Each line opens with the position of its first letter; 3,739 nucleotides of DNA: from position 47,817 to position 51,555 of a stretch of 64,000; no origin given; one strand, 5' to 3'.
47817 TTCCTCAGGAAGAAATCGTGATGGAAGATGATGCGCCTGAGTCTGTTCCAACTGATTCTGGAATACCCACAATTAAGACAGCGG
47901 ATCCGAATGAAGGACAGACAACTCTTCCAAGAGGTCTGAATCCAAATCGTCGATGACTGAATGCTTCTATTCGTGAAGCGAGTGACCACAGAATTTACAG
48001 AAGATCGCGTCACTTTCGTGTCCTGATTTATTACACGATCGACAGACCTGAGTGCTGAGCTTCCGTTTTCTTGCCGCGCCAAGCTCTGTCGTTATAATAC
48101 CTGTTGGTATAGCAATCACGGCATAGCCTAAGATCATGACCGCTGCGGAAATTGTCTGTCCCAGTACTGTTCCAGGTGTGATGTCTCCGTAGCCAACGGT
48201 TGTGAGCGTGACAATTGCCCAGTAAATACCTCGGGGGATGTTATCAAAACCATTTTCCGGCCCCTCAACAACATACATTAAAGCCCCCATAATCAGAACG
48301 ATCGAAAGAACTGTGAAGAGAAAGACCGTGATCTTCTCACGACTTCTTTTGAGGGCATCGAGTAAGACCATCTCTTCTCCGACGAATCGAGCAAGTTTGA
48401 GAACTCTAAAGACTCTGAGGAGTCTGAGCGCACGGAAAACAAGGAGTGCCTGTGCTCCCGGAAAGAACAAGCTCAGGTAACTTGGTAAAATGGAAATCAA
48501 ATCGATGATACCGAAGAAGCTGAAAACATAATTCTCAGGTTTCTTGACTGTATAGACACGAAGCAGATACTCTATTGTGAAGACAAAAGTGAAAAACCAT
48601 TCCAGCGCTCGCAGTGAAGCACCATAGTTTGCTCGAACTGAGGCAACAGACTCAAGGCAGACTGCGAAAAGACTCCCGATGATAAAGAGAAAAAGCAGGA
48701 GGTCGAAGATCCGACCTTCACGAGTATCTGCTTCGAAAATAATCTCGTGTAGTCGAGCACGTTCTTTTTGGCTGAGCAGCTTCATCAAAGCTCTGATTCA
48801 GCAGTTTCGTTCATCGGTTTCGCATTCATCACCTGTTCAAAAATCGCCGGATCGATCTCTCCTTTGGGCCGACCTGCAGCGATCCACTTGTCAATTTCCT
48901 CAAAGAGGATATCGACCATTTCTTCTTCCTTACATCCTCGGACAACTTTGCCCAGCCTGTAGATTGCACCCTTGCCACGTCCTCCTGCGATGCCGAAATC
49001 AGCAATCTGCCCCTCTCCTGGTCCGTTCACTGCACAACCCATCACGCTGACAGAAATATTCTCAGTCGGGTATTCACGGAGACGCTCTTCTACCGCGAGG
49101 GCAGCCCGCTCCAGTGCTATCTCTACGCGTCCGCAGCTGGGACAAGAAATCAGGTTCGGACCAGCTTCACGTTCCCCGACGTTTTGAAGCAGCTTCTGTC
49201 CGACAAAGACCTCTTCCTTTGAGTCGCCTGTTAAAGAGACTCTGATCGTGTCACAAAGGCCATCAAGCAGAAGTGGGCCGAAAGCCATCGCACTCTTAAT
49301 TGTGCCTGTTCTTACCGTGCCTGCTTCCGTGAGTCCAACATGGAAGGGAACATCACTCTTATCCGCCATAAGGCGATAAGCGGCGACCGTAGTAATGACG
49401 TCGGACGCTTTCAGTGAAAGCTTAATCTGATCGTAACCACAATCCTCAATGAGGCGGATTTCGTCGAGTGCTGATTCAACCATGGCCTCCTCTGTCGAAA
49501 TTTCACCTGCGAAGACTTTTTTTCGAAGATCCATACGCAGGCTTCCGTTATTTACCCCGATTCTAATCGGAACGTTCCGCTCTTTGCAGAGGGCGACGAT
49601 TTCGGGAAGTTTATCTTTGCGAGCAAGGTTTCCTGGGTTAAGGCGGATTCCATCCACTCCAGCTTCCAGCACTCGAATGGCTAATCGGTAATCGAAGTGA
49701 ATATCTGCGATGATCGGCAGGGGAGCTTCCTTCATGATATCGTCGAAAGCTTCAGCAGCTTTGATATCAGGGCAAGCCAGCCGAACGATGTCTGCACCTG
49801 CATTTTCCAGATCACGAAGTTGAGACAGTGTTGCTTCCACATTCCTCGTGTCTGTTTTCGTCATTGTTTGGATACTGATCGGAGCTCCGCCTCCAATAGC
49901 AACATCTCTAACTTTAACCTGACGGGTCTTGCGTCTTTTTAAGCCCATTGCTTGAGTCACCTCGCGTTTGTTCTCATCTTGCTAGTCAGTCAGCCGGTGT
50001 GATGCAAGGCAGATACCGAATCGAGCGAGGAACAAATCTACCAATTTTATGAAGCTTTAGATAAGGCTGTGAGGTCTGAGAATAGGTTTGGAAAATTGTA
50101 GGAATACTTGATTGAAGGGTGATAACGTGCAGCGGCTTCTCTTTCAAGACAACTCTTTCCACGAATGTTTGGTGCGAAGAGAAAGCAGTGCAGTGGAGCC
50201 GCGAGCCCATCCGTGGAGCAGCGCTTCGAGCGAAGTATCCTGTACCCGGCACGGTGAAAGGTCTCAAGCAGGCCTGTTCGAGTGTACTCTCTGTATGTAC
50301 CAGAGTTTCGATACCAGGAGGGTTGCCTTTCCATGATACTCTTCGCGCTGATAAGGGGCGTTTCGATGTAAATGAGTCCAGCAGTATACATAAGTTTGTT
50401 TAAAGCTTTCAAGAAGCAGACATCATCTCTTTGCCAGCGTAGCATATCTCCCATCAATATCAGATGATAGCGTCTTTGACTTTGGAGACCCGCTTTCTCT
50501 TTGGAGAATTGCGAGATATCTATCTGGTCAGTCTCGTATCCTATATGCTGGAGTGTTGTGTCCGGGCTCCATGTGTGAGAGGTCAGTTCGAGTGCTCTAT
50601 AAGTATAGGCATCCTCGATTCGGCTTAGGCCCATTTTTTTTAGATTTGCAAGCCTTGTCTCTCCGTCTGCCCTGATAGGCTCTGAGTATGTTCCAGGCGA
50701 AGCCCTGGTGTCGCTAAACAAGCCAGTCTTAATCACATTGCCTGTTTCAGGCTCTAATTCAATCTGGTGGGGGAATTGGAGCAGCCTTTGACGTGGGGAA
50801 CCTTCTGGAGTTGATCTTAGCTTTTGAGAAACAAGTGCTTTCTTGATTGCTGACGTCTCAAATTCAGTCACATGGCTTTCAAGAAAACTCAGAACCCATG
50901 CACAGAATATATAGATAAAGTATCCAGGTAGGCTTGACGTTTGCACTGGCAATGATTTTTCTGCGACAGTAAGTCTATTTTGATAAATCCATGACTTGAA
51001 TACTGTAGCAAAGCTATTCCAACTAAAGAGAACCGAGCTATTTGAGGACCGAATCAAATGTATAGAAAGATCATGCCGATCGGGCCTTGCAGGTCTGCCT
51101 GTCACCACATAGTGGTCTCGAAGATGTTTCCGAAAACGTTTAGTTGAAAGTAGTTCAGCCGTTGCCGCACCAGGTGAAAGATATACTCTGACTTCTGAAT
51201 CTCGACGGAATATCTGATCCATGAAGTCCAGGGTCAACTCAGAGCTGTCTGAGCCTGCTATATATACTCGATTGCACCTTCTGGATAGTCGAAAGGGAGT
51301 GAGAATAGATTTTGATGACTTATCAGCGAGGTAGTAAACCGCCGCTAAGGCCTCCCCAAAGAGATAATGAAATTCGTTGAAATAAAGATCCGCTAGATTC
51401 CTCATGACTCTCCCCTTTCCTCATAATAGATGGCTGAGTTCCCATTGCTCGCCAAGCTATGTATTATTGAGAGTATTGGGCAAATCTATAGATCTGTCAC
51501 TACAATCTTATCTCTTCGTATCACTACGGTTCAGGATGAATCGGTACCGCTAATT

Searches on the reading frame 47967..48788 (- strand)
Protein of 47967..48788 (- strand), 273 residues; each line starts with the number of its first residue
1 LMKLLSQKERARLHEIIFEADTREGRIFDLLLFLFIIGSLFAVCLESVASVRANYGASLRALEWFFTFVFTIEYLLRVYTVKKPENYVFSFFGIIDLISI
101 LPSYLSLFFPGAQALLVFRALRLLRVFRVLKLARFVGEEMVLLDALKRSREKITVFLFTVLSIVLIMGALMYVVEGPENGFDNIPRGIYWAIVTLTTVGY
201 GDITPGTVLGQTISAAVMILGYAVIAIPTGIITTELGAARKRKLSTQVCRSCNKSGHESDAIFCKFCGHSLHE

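Call 73: search_protein_families(library=pfam, proteins=[window:47967-48788:-], max_evalue=0.001)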
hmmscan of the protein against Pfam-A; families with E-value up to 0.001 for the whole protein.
window:47967-48788:- (273 aa): 2 families
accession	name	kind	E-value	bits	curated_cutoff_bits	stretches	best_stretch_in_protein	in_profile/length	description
PF00520.37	Ion_trans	-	6e-36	124.3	25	1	26-242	2-239/241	Ion transport protein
PF07885.22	Ion_trans_2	-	8.6e-14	51.6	22.5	1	160-234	2-75/79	Ion channel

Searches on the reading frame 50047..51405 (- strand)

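Call 73: search_protein_families(library=pfam, proteins=[window:50047-51405:-], max_evalue=0.001)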
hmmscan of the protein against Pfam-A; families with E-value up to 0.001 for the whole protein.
window:50047-51405:- (452 aa): 1 family
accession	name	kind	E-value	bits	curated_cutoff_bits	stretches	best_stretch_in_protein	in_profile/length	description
PF13489.12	Methyltransf_23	-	0.0001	22.5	27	1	296-391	66-162/164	Methyltransferase domain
